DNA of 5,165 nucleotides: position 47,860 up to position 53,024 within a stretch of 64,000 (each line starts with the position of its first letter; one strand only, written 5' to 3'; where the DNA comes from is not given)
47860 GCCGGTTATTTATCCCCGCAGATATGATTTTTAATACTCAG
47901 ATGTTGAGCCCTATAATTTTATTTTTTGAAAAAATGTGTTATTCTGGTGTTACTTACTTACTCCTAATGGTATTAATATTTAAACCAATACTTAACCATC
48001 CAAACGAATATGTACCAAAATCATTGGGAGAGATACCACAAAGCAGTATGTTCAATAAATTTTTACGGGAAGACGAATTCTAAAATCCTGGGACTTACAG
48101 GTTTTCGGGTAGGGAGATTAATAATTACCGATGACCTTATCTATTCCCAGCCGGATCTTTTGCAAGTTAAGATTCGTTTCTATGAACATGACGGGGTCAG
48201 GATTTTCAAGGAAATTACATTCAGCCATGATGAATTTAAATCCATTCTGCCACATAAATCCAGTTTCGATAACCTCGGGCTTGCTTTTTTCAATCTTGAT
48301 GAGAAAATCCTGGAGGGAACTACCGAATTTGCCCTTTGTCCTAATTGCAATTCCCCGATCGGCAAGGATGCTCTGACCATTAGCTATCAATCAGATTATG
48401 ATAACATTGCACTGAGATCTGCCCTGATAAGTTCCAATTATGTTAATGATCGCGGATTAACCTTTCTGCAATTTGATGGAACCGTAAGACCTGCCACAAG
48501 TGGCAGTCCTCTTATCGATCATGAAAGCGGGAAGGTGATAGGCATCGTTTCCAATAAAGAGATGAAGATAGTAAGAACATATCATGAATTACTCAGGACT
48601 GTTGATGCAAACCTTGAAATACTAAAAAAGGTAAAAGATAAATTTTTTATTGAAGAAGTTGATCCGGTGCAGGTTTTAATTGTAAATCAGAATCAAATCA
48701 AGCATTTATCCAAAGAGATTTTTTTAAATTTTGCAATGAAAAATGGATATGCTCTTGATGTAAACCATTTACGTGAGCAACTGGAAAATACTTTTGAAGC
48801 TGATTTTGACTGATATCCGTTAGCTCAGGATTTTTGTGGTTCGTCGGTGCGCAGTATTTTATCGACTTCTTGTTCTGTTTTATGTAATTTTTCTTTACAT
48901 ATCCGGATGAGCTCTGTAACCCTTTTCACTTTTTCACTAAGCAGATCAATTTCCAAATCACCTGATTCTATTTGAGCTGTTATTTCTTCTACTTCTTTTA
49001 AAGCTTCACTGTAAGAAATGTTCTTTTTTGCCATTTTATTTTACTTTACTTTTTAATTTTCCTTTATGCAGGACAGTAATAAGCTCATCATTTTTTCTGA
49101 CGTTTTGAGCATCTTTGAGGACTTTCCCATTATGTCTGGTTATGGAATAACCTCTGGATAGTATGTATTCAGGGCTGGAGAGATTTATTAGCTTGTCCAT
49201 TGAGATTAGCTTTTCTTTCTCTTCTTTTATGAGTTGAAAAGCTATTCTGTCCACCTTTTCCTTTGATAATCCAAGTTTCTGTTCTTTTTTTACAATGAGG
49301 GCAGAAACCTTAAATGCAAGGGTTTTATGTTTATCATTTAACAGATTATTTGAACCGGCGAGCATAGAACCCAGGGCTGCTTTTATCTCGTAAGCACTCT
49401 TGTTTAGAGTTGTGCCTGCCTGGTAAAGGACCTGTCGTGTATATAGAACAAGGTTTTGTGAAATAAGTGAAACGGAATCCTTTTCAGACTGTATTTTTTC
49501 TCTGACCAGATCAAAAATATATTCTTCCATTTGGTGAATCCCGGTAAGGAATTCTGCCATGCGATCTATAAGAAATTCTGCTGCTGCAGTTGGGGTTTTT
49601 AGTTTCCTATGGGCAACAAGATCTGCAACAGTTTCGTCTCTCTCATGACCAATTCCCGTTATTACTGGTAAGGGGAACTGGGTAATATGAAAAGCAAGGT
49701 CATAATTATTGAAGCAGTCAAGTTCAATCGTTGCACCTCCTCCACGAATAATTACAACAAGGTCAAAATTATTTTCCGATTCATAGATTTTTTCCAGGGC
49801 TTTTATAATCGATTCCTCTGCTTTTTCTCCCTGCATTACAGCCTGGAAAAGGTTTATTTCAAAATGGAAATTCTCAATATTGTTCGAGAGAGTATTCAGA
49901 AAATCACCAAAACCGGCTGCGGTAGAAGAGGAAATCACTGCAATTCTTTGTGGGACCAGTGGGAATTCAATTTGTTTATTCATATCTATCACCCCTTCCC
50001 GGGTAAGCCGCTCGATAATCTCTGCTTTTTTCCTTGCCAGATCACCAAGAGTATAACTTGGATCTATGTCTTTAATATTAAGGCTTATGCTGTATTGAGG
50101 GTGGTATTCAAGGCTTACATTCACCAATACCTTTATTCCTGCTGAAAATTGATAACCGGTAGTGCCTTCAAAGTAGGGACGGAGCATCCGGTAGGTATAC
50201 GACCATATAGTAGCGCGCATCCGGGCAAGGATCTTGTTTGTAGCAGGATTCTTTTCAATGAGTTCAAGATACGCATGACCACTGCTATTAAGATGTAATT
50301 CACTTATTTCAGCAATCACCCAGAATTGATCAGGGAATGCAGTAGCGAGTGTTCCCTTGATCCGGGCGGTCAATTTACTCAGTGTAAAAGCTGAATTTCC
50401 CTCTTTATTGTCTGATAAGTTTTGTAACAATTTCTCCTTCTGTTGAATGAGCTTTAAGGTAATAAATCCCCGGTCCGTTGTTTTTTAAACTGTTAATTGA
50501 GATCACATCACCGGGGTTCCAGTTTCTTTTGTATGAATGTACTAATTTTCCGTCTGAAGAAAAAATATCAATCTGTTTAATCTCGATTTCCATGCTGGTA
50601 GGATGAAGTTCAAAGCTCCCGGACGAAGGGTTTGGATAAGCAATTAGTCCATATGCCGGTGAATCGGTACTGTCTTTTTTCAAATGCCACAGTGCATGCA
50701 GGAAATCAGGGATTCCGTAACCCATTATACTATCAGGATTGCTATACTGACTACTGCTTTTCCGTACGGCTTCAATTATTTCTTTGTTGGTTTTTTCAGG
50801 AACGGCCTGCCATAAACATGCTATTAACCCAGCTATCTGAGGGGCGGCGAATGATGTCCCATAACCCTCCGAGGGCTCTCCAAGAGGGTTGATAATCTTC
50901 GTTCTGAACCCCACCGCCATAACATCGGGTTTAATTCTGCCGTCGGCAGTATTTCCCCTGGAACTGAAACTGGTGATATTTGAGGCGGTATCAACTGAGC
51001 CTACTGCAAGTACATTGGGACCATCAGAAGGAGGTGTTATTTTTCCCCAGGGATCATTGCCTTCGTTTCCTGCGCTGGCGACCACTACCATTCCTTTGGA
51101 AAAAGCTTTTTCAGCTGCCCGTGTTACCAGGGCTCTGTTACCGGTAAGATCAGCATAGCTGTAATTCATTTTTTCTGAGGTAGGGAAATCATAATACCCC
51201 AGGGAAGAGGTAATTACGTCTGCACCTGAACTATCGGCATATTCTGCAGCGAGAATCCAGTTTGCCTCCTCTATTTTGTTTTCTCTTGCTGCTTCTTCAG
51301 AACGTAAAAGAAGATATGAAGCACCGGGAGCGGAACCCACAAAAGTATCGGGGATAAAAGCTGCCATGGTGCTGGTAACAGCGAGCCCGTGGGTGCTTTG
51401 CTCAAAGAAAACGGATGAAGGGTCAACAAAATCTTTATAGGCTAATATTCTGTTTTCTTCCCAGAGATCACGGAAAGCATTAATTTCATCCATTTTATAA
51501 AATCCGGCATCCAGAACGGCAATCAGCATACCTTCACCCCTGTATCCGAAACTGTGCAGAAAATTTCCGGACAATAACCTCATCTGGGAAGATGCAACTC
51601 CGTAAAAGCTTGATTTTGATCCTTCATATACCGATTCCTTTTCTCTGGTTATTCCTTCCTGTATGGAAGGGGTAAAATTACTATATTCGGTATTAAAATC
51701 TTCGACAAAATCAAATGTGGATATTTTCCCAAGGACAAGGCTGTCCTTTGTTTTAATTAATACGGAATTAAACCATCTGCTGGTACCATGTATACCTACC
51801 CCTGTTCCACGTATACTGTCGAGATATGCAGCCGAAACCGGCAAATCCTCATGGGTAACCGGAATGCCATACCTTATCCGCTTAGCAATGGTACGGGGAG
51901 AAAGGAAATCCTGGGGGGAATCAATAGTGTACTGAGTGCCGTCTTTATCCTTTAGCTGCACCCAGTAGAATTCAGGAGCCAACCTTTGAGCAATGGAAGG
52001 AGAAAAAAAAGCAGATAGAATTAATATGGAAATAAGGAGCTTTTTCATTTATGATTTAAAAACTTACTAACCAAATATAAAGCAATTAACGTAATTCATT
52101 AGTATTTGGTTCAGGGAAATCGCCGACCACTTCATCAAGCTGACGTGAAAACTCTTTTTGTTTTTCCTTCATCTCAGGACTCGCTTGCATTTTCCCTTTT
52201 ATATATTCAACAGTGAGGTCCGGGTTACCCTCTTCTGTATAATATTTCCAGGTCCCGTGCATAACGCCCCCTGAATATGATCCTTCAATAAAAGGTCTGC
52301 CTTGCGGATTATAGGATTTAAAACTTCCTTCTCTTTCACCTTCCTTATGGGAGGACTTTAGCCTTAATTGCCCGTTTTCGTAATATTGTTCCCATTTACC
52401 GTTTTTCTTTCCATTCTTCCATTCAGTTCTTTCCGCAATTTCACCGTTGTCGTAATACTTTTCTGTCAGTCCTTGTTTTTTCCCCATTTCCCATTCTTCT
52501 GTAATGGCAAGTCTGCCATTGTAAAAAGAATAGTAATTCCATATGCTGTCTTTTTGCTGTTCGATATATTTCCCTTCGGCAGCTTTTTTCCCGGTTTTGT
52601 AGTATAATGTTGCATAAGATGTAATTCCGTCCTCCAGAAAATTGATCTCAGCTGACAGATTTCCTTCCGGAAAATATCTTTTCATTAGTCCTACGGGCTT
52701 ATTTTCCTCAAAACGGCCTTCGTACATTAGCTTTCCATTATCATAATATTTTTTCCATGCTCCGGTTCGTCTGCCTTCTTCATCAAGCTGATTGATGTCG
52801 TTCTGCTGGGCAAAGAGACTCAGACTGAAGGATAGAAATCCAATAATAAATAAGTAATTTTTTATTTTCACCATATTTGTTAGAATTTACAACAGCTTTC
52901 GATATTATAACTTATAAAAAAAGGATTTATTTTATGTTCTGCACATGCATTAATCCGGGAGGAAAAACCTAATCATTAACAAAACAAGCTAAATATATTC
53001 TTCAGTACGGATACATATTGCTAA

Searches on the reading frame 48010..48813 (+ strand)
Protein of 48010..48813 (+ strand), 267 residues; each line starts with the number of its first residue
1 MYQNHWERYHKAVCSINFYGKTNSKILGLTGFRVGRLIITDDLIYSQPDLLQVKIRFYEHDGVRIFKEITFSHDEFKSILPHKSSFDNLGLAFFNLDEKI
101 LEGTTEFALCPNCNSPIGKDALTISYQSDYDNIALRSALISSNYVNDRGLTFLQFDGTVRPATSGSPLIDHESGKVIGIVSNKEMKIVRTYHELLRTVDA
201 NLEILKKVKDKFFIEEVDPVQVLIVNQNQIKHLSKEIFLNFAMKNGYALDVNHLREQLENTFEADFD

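Call 87: search_protein_families(library=pfam, max_evalue=0.001, proteins=[window:48010-48813:+])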
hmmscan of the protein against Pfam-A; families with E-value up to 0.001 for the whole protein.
window:48010-48813:+ (267 aa): 1 family
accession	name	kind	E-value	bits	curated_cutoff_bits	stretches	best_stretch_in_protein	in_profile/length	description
PF13365.12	Trypsin_2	-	7.1e-09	37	27.6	1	86-179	48-144/144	Trypsin-like peptidase domain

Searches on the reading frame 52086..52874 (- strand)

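Call 87: search_protein_families(library=pfam, max_evalue=0.001, proteins=[window:52086-52874:-])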
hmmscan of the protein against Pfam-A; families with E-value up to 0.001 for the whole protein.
window:52086-52874:- (262 aa): 1 family
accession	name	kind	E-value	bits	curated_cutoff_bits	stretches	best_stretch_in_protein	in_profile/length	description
PF07661.19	MORN_2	-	3.6e-21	73.2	29.6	1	36-55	1-20/22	MORN repeat variant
